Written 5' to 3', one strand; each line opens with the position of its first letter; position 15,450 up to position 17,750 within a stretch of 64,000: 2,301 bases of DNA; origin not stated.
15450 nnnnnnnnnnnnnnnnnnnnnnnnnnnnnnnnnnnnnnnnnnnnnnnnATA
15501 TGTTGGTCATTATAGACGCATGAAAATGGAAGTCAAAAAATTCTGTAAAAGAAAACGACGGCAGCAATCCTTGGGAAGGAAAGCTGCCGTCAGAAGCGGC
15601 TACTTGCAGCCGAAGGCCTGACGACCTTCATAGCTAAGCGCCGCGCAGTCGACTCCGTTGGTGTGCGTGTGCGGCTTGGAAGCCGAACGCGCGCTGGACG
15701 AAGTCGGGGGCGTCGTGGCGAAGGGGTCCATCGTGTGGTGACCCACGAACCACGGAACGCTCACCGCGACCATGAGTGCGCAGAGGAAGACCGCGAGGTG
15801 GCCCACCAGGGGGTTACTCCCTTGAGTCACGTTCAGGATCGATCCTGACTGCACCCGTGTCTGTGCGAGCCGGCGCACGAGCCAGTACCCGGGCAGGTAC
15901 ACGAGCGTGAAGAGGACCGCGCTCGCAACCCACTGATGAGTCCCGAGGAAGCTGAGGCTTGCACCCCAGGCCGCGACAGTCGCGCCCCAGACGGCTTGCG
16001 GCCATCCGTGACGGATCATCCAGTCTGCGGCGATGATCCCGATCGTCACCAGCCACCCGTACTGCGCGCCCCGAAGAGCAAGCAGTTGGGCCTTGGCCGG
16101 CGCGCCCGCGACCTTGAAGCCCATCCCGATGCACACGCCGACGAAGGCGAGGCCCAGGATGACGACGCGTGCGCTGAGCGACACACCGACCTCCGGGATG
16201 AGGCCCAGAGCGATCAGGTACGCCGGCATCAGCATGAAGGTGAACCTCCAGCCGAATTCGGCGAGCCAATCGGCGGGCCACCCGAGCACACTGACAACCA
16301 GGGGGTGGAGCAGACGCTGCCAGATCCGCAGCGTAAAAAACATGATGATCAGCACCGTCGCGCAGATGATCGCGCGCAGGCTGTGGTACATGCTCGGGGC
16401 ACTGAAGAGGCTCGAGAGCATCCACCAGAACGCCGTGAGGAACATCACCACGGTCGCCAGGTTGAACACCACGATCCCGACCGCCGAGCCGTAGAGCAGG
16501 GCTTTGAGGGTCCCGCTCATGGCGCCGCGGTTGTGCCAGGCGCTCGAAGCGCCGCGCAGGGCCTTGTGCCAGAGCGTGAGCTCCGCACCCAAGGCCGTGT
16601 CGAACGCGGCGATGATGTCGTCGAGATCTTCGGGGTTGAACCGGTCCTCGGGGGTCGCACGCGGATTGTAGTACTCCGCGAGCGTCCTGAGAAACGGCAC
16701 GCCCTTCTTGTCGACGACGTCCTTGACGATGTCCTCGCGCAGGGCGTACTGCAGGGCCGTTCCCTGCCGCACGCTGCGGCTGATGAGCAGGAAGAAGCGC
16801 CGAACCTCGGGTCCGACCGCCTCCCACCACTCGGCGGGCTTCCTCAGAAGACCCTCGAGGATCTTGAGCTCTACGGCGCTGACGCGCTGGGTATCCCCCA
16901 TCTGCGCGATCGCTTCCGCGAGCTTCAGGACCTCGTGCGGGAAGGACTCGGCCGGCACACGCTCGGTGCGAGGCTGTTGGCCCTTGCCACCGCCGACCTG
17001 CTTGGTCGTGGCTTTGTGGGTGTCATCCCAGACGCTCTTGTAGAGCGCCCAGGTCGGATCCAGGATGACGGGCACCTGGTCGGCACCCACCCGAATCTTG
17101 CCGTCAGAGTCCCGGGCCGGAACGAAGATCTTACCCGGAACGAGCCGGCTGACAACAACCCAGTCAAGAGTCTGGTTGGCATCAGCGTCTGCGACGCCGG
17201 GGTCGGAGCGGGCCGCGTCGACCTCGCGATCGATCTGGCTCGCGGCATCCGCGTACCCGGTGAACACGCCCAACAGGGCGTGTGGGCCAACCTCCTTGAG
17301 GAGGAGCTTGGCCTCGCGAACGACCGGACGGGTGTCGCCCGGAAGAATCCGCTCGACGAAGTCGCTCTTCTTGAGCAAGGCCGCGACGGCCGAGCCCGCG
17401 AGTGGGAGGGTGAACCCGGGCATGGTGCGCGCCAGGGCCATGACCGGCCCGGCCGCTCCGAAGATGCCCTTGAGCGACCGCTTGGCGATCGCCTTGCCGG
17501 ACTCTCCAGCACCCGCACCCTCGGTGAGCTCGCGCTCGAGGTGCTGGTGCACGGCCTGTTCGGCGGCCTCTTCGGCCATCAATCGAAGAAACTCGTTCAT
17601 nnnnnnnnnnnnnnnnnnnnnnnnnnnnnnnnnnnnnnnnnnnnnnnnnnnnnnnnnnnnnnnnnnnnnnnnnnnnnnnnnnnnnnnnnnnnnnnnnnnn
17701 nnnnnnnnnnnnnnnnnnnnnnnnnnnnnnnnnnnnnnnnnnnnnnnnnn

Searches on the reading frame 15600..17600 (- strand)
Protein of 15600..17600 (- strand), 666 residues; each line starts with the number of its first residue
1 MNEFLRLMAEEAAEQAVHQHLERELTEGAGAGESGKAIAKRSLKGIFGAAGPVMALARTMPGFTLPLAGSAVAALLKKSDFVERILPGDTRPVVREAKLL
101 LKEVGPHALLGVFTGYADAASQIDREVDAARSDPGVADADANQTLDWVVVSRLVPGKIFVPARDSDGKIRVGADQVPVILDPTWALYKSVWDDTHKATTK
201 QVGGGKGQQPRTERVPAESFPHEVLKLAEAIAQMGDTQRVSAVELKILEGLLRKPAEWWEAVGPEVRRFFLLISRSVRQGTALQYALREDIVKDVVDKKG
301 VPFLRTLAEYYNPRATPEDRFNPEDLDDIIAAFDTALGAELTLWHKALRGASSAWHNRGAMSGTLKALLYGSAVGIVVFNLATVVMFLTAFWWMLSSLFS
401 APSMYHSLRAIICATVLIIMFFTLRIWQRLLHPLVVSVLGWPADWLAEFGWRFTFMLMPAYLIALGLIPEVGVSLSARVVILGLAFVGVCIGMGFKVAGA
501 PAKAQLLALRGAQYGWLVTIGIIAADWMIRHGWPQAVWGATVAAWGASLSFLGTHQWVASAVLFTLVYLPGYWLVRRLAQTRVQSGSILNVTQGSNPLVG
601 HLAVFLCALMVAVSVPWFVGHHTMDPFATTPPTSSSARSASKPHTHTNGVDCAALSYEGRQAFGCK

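Call 6: search_protein_families(library=pfam, proteins=[window:15600-17600:-])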
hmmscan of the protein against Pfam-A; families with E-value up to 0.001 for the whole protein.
window:15600-17600:- (666 aa): 0 families

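Call 15: find_homologous_proteins(query=window:15603-17600:-)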
Query window:15603-17600:- (666 aa): 9 proteins with E <= 0.001 among 8000 candidates.
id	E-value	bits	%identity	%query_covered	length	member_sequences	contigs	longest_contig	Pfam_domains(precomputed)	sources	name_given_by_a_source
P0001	0.0e+0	1503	100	100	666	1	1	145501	-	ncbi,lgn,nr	ncbi:hypothetical protein HZA85_01670 [Candidatus Uhrbacteria bacterium]|nr:hypothetical protein [Ca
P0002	2.4e-170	586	45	99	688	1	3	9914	-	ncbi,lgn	-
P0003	5.4e-169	582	43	100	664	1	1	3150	-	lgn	-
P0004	1.6e-167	577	44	100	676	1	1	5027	-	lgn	-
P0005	2.6e-162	560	42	100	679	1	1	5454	-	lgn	-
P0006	2.5e-149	517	41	100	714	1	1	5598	-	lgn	-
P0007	8.4e-127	442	40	85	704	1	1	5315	-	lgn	-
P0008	1.0e-121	426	36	100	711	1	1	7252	-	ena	-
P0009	3.1e-115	404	37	100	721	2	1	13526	-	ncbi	-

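Call 16: find_encoding_contigs(protein=P0002, flank=6000, max_places=4)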
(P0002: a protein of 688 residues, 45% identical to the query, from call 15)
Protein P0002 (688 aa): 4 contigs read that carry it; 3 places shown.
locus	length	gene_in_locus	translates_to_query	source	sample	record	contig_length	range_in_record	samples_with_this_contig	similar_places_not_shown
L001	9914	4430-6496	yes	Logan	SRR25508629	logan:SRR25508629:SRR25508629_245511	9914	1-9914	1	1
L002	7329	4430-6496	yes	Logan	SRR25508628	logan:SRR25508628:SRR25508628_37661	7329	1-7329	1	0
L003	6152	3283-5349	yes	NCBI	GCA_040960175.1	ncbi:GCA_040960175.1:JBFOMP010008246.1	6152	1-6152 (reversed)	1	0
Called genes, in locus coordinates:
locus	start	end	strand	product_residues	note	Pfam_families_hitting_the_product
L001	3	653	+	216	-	?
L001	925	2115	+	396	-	PF00266:Aminotran_5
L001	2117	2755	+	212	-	PF01592:NifU_N, PF04324:Fer2_BFD (weak)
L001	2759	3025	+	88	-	PF06902:Fer4_19 (faint), PF13459:Fer4_15, PF13370:Fer4_13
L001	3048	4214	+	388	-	PF07992:Pyr_redox_2, PF00070:Pyr_redox (weak)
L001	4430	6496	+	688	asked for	-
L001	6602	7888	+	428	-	PF01071:GARS_A, PF02843:GARS_C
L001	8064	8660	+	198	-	-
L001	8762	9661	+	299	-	-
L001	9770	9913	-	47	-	?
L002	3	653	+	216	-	?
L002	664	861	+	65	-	PF04945:YHS (faint)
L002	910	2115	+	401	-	PF00266:Aminotran_5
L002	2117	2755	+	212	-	PF01592:NifU_N, PF04324:Fer2_BFD (weak)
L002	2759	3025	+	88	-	PF06902:Fer4_19 (faint), PF13459:Fer4_15, PF13370:Fer4_13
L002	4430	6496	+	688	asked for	-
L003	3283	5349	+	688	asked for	-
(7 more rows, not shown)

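Call 17: find_encoding_contigs(protein=P0009, flank=6000, max_places=4)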
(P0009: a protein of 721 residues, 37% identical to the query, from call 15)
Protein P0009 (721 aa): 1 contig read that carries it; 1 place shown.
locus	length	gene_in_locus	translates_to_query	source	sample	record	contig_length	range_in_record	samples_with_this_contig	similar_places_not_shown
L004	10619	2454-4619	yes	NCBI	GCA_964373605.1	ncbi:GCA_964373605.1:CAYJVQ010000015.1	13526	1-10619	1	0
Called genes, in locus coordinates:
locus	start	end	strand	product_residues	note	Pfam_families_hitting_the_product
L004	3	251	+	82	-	?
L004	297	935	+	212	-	PF01592:NifU_N, PF04324:Fer2_BFD (weak)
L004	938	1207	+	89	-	PF13459:Fer4_15, PF13370:Fer4_13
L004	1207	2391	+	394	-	PF07992:Pyr_redox_2, PF00070:Pyr_redox (weak)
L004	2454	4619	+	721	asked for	-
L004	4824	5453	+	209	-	-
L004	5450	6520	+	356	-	-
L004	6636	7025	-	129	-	-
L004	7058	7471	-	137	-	PF18895:T4SS_pilin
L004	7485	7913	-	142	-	PF18895:T4SS_pilin (weak)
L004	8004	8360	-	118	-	PF04956:TrbC (weak), PF18895:T4SS_pilin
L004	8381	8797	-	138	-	PF18895:T4SS_pilin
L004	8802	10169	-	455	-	PF13416:SBP_bac_8, PF01547:SBP_bac_1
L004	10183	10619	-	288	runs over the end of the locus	PF00483:NTP_transferase, PF12804:NTP_transf_3 (faint)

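Call 18: find_encoding_contigs(protein=P0008, flank=6000, max_places=4)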
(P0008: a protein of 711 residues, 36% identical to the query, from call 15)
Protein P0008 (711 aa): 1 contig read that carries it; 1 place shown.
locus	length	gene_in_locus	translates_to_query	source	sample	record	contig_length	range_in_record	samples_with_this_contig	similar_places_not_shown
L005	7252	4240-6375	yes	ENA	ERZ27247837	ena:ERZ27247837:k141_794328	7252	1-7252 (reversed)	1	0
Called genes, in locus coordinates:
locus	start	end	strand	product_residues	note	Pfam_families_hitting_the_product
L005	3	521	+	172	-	?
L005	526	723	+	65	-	-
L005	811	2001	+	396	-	PF00266:Aminotran_5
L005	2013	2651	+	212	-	PF01592:NifU_N, PF04324:Fer2_BFD (weak)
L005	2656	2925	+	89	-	PF06902:Fer4_19 (faint), PF13459:Fer4_15, PF13370:Fer4_13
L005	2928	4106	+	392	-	PF07992:Pyr_redox_2, PF00070:Pyr_redox (weak)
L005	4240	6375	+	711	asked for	-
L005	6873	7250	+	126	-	?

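Call 19: find_encoding_contigs(protein=P0003, flank=6000, max_places=3)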
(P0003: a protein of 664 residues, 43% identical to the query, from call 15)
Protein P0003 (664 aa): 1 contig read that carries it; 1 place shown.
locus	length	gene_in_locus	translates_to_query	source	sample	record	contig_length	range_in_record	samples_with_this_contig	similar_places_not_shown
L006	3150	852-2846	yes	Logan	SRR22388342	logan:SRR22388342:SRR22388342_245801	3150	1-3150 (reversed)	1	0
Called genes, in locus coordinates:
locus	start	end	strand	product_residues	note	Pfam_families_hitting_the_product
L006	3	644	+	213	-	?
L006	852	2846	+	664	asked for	-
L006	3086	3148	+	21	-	?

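Call 20: find_encoding_contigs(protein=P0004, flank=6000, max_places=3)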
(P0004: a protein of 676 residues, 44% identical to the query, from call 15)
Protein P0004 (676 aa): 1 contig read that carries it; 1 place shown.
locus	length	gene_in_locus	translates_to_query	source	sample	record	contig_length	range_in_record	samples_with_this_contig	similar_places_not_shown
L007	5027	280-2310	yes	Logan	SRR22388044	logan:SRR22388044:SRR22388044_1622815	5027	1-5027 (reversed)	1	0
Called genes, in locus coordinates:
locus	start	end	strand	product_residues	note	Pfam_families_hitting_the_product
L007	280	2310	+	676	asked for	-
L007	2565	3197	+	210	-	-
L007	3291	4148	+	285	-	-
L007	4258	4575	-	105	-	PF18895:T4SS_pilin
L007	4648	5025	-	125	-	?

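Call 21: find_encoding_contigs(protein=P0005, flank=6000, max_places=3)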
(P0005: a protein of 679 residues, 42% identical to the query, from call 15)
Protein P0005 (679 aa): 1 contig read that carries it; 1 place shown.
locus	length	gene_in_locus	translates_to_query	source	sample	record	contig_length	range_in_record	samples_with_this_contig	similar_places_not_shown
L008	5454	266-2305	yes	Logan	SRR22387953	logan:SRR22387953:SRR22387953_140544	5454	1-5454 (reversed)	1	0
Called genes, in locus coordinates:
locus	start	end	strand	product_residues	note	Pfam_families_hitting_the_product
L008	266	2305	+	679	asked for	-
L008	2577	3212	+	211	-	-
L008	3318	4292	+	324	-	-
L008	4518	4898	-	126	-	PF18895:T4SS_pilin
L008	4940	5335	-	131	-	PF18895:T4SS_pilin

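Call 22: find_encoding_contigs(protein=P0006, flank=6000, max_places=3)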
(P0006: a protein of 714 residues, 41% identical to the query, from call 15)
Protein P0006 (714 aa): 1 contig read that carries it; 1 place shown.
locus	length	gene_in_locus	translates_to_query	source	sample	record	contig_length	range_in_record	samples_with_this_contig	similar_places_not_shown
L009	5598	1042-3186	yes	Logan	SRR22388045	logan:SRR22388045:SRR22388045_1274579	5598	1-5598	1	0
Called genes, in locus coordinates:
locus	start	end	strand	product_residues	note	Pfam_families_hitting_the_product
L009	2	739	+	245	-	?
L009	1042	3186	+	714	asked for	-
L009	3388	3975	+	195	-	-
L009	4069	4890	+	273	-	-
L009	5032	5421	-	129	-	PF18895:T4SS_pilin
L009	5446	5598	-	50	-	?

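Call 23: find_encoding_contigs(protein=P0007, flank=6000, max_places=3)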
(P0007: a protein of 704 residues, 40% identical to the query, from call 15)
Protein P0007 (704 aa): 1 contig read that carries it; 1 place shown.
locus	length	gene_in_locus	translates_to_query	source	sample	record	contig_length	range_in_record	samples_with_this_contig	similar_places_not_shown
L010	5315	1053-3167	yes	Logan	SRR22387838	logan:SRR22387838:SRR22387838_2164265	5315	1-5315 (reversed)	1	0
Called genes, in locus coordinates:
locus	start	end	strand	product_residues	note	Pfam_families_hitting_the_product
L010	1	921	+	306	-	?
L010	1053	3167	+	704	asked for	-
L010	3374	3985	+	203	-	-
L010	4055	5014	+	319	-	-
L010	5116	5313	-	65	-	?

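Call 35: find_homologous_proteins(query=A1, max_evalue=0.001)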
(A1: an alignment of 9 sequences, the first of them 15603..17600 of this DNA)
Query A1 (9 sequences) (666 aa, profile of the alignment): 9 proteins with E <= 0.001 among 8000 candidates.
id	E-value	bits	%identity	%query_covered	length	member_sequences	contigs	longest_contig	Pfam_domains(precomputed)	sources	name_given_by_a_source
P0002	0.0e+0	1081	45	99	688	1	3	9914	-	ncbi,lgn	-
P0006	0.0e+0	1063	41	100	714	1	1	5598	-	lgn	-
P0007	0.0e+0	1061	40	85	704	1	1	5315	-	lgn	-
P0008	0.0e+0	1051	36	100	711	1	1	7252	-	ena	-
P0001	0.0e+0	1041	100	100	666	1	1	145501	-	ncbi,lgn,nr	ncbi:hypothetical protein HZA85_01670 [Candidatus Uhrbacteria bacterium]|nr:hypothetical protein [Ca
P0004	5.6e-297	1005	44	100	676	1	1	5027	-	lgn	-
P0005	3.1e-294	996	42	100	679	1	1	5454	-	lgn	-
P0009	7.5e-292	988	37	100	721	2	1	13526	-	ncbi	-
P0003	6.8e-291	985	43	100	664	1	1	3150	-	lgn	-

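Call 70: search_protein_families(library=ncbifam, proteins=[window:15603-17600:-], max_evalue=0.1)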
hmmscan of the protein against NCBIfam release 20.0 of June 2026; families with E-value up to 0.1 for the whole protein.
window:15603-17600:- (666 aa): 0 families

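Call 73: predict_structure(alignment_id=A1)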
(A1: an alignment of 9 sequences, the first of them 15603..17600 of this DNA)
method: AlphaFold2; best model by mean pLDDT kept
length: 666 residues; sequences in the alignment: 9
mean_pLDDT: 63.0   pTM: 0.29
mean pLDDT of the five models: 63.0, 60.9, 59.6, 57.8, 55.1
residues with pLDDT >= 90: 0; 70-90: 256; 50-70: 265; < 50: 145
segments of 3 or more residues with pLDDT < 50: 134-143, 254-269, 271-302, 339-341, 359-361, 536-554, 582-597, 618-648
pLDDT, mean of each block of 10 residues (from residue 1): 52 76 83 81 78 68 65 73 72 78 74 64 75 47 61 78 66 76 82 81 71 78 76 61 62 48 48 42 42 43 51 50 56 53 54 52 59 70 80 84 81 83 64 53 61 70 73 72 72 59 59 67 70 48 39 50 69 67 41 44 67 52 41 31 43 70 68
secondary structure, 60 per line:
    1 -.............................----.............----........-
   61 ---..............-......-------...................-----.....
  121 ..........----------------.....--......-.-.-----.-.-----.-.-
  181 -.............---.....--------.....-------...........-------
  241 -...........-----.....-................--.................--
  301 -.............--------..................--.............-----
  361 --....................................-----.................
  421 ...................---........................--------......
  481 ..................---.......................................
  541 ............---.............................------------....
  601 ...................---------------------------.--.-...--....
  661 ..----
elements in order (helices of 4 or more, strands of 3 or more residues): H2-30 H35-47 H52-59 H64-77 H79-84 H92-110 H116-130 E147-151 E154-159 H182-194 E198-202 E211-215 E223-226 H227-233 H242-252 H258-262 H264-279 H282-298 H302-314 H323-340 H343-355 H363-398 H404-439 H443-466 H475-498 H502-552 H556-584 H597-619 H657-662
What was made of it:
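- Tried and rejected: The AlphaFold model is poor (pLDDT 63, pTM 0.29, call 73).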

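Call 76: fold_search(model_id=the predicted structure, library=pdb)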
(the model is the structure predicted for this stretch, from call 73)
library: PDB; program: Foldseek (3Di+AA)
matches with E <= 10: 142; with E <= 0.001: 0
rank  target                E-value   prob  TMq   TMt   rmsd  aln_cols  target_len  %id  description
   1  4zud                  6.8e-01  0.18  0.10  0.14  24.6       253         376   13  Crystal Structure of Human Angiotensin Receptor in Complex with Inverse Agonist Olmesartan at 2.8A resolution. (released 2015-10-07)
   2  3q7l_B                1.2e+00  0.41  0.12  0.28  12.9       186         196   12  Crystal structure of the E2 domain of amyloid precursor-like protein 1 (released 2011-06-29)
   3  8qb8_A                1.3e+00  0.15  0.09  0.18  29.9       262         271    9  Lsp1 in native eisosome lattice bound to plasma membrane microdomain (released 2024-07-24)
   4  7f3u_A                1.5e+00  0.12  0.12  0.21  26.7       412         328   10  Cryo-EM structure of human TMEM120A in the CoASH-free state (released 2021-06-30)
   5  7dqk_A                1.5e+00  0.09  0.14  0.18  32.9       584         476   12  A nicotine MATE transporter, Nicotiana tabacum MATE2 (NtMATE2) (released 2021-06-09)
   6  7w5z_C3               1.5e+00  0.08  0.09  0.11  32.5       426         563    9  Cryo-EM structure of Tetrahymena thermophila mitochondrial complex IV, composite dimer model (released 2022-04-06)
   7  8wa3_R                1.7e+00  0.30  0.14  0.30  25.4       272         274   14  Cryo-EM structure of peptide free and Gs-coupled GIPR (released 2024-03-06)
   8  5tpt_A                1.9e+00  0.30  0.12  0.30  15.0       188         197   11  The Crystal Structure of Amyloid Precursor-Like Protein 2 (APLP2) E2 Domain (released 2018-06-06)
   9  6lfm_R                2.0e+00  0.13  0.10  0.17  25.0       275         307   16  Cryo-EM structure of a class A GPCR (released 2020-09-02)
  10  9sob_D                2.1e+00  0.02  0.08  0.05  29.3       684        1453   10  Structural Model of the Nuclear Pore Complex in Arabidopsis thaliana (released 2025-11-05)
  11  6wpw_R                2.2e+00  0.18  0.12  0.18  27.0       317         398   13  GCGR-Gs signaling complex bound to a designed glucagon derivative (released 2020-08-12)
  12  4mu6                  2.2e+00  0.08  0.07  0.15  35.1       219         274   12  Crystal Structure of the N-terminal domain of Effector Protein LegC3 from Legionella pneumophila (released 2013-12-11)
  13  7dqk_B                2.5e+00  0.06  0.13  0.16  31.3       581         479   11  A nicotine MATE transporter, Nicotiana tabacum MATE2 (NtMATE2) (released 2021-06-09)
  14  3q7g_A                2.7e+00  0.23  0.11  0.27  13.2       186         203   12  Crystal Structure of E2 domain of Human Amyloid Precursor-Like Protein 1 in complex with SOS (sucrose octasulfate) (released 2011-06-22)
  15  3umh                  2.9e+00  0.21  0.11  0.29  13.9       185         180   10  X-ray structure of the E2 domain of the human amyloid precursor protein (APP) in complex with cadmium (released 2012-01-25)
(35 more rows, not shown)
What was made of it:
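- Tried and rejected: Foldseek against the PDB gave nothing at E<=0.001 (call 76).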

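Call 79: search_protein_representatives(alignment_id=A1)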
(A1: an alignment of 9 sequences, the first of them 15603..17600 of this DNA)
Query: 9 sequences, 693 profile positions. Proteins with E-value up to 0.001 (for the whole library): 90; up to 1e-10: 79; up to 1e-30: 46. The best 90 are listed.
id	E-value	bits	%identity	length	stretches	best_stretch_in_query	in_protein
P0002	0.0e+00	1081.2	-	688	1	1-693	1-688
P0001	0.0e+00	1041.2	-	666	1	1-693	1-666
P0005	1.0e-294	995.6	-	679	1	1-693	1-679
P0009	2.4e-292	987.8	-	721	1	1-693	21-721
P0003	2.2e-291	984.6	-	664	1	1-693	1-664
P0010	2.7e-280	947.9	-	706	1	1-693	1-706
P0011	9.0e-233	790.9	-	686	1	5-693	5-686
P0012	7.8e-222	754.7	-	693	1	2-693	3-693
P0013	4.9e-210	715.7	-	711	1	1-692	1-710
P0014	3.0e-189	647.0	-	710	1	1-690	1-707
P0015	8.6e-178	609.1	-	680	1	2-693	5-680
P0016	2.0e-177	607.9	-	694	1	2-693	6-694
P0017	2.7e-127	442.2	-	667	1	3-649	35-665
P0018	6.5e-125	434.4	-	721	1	7-693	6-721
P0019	9.6e-121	420.6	-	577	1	118-693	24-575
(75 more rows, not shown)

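Call 81: find_homologous_proteins(query=A6, max_evalue=1e-10)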
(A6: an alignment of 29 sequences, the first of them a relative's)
Query A6 (29 sequences) (706 aa, profile of the alignment): 8 proteins with E <= 1e-10 among 8000 candidates.
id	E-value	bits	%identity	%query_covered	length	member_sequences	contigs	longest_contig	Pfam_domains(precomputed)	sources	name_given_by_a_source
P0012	1.1e-225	769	40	100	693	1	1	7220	-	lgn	-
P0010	4.7e-225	767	100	100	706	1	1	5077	-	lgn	-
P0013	6.3e-223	760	43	99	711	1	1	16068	-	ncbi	-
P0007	2.7e-214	732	74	100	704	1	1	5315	-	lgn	-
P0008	1.7e-213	729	78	100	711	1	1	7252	-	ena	-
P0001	2.7e-204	699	34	100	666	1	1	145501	-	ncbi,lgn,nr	ncbi:hypothetical protein HZA85_01670 [Candidatus Uhrbacteria bacterium]|nr:hypothetical protein [Ca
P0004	1.4e-186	640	34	100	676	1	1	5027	-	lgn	-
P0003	6.4e-179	615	29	100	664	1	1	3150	-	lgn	-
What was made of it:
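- Tried and rejected: Widening the leader alignment: the word-indexed protein search returned only 9-12 usable proteins (calls 15, 35, 81).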

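Call 82: find_encoding_contigs(protein=P0013, flank=5000, max_places=2)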
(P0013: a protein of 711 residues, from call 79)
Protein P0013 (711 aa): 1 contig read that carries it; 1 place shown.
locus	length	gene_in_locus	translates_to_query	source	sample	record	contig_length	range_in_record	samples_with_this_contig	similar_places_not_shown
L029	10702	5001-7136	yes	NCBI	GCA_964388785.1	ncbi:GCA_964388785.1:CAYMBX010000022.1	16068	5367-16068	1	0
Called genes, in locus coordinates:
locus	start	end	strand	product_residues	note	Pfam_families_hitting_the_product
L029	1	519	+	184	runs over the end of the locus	PF01988:VIT1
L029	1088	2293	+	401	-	PF00266:Aminotran_5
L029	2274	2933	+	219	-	PF01592:NifU_N, PF04324:Fer2_BFD (weak)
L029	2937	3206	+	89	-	PF06902:Fer4_19 (faint), PF13459:Fer4_15, PF13370:Fer4_13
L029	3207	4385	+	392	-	PF07992:Pyr_redox_2, PF00070:Pyr_redox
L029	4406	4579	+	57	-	-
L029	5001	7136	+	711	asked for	-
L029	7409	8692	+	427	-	PF01071:GARS_A, PF02843:GARS_C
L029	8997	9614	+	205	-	-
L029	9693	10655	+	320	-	-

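Call 83: find_encoding_contigs(protein=P0012, flank=5000, max_places=2)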
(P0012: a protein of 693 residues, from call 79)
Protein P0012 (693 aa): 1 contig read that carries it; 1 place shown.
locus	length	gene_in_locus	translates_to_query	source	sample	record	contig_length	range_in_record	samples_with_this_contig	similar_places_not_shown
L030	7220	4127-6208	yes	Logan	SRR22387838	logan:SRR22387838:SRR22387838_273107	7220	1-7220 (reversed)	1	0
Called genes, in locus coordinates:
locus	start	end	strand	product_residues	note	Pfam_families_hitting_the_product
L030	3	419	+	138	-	?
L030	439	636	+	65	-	PF04945:YHS (weak)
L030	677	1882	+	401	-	PF00266:Aminotran_5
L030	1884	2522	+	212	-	PF01592:NifU_N, PF04324:Fer2_BFD (weak)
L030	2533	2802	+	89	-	PF13459:Fer4_15, PF13370:Fer4_13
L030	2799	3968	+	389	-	PF07992:Pyr_redox_2, PF00070:Pyr_redox, PF18267:Rubredoxin_C (weak)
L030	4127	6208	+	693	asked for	-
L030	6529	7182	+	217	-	-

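Call 84: find_encoding_contigs(protein=P0010, flank=5000, max_places=2)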
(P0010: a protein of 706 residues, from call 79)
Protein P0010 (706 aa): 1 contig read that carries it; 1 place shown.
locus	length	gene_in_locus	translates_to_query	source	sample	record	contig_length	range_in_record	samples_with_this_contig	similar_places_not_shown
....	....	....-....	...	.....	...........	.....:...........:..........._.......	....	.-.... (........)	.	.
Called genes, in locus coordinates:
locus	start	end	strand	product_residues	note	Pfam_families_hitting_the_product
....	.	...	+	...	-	?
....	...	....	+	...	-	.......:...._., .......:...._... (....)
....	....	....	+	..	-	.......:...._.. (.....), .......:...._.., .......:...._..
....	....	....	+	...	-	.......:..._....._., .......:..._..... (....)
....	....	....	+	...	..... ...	-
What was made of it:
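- Tried and rejected: Island boundary: rejected by synteny (calls 16-23, 82-84).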
